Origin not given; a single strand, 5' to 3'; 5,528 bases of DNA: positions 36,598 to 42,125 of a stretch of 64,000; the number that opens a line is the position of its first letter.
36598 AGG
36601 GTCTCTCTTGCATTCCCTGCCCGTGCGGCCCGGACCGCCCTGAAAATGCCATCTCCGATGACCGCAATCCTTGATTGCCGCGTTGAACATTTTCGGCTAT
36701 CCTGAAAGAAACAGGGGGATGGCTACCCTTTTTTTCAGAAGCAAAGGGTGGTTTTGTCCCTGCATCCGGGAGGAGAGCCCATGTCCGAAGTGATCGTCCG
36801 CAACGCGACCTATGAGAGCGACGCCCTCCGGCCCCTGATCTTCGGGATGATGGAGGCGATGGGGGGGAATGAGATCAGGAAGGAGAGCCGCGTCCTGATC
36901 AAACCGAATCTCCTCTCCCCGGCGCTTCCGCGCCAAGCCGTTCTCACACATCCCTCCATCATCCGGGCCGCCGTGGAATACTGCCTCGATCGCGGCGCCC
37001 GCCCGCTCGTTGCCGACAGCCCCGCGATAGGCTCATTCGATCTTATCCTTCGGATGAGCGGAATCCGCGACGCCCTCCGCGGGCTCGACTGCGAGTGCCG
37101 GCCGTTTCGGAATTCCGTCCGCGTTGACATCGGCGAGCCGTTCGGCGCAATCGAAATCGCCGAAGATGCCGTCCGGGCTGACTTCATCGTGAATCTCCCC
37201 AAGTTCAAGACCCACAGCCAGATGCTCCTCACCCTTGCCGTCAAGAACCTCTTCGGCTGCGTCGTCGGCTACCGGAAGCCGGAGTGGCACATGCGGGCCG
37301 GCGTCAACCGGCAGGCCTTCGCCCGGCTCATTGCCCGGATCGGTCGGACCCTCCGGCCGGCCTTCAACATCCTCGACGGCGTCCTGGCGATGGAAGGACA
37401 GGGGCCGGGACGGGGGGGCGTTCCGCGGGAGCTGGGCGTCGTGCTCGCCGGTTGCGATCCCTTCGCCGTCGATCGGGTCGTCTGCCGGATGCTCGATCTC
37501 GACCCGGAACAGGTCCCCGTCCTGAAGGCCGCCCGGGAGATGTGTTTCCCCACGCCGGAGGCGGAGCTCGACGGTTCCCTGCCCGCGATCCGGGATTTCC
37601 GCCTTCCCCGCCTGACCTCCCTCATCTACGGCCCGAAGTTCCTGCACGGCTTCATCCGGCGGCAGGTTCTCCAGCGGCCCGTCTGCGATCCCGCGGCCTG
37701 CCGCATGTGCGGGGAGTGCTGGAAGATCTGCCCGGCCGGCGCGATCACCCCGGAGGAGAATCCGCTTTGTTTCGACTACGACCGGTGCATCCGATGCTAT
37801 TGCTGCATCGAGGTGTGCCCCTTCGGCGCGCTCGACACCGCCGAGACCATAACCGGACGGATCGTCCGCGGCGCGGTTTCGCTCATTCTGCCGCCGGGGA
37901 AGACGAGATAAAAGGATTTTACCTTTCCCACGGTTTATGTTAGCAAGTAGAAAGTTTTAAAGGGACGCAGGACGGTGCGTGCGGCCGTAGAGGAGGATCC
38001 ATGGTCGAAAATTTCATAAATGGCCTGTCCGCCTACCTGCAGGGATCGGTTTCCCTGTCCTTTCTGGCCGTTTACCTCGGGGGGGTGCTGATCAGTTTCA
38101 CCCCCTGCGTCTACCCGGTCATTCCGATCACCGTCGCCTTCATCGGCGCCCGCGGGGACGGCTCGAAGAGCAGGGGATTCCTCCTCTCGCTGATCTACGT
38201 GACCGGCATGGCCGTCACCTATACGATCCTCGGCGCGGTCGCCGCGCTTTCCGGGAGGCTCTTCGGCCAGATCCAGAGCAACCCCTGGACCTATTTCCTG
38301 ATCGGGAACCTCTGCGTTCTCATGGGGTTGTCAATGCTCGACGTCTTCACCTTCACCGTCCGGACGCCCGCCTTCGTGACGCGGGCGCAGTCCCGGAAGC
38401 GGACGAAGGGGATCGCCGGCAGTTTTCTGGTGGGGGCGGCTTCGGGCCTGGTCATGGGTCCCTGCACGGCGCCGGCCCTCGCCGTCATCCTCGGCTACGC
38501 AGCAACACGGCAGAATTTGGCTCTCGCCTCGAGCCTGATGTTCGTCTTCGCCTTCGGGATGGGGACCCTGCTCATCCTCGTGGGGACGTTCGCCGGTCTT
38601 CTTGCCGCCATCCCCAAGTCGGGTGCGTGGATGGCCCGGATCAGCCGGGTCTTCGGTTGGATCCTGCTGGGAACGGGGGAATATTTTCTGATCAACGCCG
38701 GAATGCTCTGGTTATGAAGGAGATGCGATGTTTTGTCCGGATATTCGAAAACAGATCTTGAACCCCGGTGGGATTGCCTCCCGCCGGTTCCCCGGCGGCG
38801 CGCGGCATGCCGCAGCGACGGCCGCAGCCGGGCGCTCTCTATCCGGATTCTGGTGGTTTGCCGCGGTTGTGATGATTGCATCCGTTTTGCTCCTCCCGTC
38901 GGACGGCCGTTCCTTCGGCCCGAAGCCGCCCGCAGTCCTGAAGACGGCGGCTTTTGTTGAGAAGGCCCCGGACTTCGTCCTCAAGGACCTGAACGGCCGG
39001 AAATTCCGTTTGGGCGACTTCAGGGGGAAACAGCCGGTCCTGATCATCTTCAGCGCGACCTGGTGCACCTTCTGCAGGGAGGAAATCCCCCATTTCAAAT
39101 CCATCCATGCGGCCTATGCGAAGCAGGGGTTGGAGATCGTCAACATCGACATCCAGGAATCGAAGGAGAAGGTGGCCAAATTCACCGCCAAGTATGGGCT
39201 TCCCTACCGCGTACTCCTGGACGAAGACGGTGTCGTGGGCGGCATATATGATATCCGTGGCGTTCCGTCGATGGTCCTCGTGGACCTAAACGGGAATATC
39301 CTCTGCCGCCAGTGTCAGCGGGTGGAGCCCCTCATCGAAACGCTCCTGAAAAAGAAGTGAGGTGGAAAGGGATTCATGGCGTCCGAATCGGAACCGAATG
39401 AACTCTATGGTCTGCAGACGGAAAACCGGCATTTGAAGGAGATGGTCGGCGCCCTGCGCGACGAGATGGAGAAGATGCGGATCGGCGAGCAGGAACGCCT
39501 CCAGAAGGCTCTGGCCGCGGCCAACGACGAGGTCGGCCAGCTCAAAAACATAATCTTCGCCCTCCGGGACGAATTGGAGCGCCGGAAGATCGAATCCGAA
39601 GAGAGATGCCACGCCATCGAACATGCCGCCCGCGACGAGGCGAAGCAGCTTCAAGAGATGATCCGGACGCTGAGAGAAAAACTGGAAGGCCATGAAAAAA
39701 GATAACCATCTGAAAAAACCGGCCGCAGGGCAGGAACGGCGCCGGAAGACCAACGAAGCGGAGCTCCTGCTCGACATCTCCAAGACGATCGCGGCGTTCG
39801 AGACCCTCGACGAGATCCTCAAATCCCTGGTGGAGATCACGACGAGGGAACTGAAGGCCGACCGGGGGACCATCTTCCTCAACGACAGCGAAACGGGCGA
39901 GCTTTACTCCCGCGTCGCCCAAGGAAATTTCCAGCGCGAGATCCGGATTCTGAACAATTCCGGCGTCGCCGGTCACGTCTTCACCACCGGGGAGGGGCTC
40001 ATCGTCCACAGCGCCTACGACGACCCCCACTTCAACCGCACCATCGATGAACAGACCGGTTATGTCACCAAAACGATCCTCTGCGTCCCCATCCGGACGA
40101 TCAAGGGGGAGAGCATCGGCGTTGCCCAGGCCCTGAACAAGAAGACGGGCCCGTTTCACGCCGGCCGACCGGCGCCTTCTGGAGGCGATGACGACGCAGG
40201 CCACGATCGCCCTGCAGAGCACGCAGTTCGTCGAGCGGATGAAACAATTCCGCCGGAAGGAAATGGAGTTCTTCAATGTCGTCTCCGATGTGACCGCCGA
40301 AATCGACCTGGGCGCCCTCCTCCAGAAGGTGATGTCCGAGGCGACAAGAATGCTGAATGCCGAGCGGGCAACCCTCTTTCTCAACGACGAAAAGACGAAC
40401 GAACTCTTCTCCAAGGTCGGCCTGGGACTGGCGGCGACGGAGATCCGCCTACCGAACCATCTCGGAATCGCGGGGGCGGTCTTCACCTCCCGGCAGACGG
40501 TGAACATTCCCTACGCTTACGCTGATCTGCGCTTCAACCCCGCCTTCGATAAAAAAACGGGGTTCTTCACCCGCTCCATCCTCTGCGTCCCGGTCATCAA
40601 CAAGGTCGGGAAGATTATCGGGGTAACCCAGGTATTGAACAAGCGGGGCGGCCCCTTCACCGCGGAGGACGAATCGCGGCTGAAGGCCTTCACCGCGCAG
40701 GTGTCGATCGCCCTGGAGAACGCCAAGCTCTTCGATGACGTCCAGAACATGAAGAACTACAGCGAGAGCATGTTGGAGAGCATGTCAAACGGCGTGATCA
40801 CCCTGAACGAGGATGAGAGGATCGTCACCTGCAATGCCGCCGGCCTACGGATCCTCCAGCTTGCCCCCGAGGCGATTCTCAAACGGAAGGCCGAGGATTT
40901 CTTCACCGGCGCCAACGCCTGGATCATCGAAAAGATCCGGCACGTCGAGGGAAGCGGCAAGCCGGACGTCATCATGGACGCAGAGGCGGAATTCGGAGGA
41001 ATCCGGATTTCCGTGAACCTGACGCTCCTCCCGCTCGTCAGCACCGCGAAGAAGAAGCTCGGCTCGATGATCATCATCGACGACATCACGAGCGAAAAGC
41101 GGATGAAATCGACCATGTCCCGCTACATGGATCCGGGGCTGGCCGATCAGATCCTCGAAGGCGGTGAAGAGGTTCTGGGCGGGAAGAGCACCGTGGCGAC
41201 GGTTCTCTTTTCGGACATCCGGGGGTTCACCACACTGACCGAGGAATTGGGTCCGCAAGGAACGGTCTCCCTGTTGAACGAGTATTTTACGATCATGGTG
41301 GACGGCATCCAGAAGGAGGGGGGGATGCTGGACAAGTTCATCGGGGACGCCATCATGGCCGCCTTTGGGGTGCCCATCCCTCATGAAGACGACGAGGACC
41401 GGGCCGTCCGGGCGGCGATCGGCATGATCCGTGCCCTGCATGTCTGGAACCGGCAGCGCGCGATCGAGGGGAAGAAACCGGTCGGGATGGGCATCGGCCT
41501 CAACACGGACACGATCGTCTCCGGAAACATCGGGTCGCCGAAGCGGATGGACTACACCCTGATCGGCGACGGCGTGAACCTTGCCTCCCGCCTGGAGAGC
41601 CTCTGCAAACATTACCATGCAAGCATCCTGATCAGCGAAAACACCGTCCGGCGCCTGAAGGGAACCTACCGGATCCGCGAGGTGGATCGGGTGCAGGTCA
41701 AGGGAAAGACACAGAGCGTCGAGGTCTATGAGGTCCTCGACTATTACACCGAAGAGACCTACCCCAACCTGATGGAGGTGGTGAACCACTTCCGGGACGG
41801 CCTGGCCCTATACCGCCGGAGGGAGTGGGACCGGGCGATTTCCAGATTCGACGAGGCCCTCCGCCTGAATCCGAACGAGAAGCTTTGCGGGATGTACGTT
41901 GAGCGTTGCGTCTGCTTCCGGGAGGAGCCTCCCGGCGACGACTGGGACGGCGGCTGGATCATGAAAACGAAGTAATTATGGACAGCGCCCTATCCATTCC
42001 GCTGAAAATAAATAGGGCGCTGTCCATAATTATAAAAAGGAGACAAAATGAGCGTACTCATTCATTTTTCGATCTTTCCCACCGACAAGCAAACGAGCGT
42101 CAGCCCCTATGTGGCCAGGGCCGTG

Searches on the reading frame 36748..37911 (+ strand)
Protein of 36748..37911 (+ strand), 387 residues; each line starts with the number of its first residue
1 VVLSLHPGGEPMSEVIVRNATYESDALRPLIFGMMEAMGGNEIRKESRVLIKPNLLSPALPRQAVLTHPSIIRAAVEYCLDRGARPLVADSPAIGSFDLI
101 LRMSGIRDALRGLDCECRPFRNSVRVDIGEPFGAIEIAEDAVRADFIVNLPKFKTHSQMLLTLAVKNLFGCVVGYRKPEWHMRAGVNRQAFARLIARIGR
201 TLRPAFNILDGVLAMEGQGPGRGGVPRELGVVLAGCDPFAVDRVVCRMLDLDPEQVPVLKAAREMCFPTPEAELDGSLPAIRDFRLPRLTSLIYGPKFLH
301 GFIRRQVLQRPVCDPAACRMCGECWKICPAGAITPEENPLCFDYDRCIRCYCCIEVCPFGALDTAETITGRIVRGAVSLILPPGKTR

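Call 46: search_protein_families(library=pfam, proteins=[window:36748-37911:+], max_evalue=0.00001)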
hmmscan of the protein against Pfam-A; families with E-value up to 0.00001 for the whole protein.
window:36748-37911:+ (387 aa): 4 families
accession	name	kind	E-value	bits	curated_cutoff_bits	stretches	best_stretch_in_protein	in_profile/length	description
PF04015.17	DUF362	-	1.4e-52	179.1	24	1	49-247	1-200/200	Domain of unknown function (DUF362)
PF00037.32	Fer4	-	1.5e-09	37.7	21.1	0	342-362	3-23/24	4Fe-4S binding domain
PF12837.12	Fer4_6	-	6.9e-07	29.4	25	0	342-362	4-24/24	4Fe-4S binding domain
PF12838.12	Fer4_7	-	6.4e-06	27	27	0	318-361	2-52/52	4Fe-4S dicluster domain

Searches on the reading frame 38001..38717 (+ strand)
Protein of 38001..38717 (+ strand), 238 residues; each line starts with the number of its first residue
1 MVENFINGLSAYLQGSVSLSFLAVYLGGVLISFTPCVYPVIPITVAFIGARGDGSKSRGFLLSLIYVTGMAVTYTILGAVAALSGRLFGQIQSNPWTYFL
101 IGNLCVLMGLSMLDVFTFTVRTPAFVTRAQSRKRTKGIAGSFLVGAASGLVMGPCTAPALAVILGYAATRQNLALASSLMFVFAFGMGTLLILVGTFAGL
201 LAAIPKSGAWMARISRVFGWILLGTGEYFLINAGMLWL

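Call 46: search_protein_families(library=pfam, proteins=[window:38001-38717:+], max_evalue=0.00001)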
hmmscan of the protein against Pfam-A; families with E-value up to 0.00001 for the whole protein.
window:38001-38717:+ (238 aa): 2 families
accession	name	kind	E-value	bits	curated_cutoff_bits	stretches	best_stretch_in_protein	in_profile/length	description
PF02683.22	DsbD_TM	-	3.2e-48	164.4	27.1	1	22-227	5-212/219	Cytochrome C biogenesis protein transmembrane domain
PF13386.12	DsbD_2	-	3.7e-13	50.3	24.9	1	28-223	6-194/199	Cytochrome C biogenesis protein transmembrane region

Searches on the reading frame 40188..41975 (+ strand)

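Call 46: search_protein_families(library=pfam, proteins=[window:40188-41975:+], max_evalue=0.00001)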
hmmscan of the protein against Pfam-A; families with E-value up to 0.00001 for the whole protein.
window:40188-41975:+ (595 aa): 6 families
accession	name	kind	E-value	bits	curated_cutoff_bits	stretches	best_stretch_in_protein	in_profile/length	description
PF00211.25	Guanylate_cyc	-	1e-27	97.4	21.9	1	337-514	9-179/183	Adenylate and Guanylate cyclase catalytic domain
PF01590.32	GAF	-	4.6e-18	66.5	22.4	1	40-176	1-133/133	GAF domain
PF13185.12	GAF_2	-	6.1e-12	46.3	28.6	1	40-177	3-136/136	GAF domain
PF13492.12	GAF_3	-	3e-09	37.8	27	1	41-178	2-129/129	GAF domain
PF13426.13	PAS_9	-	3.7e-07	30.8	27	1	201-301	2-102/103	PAS domain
PF08448.16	PAS_4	-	2.4e-06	28.1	23.1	1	196-305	1-110/110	PAS fold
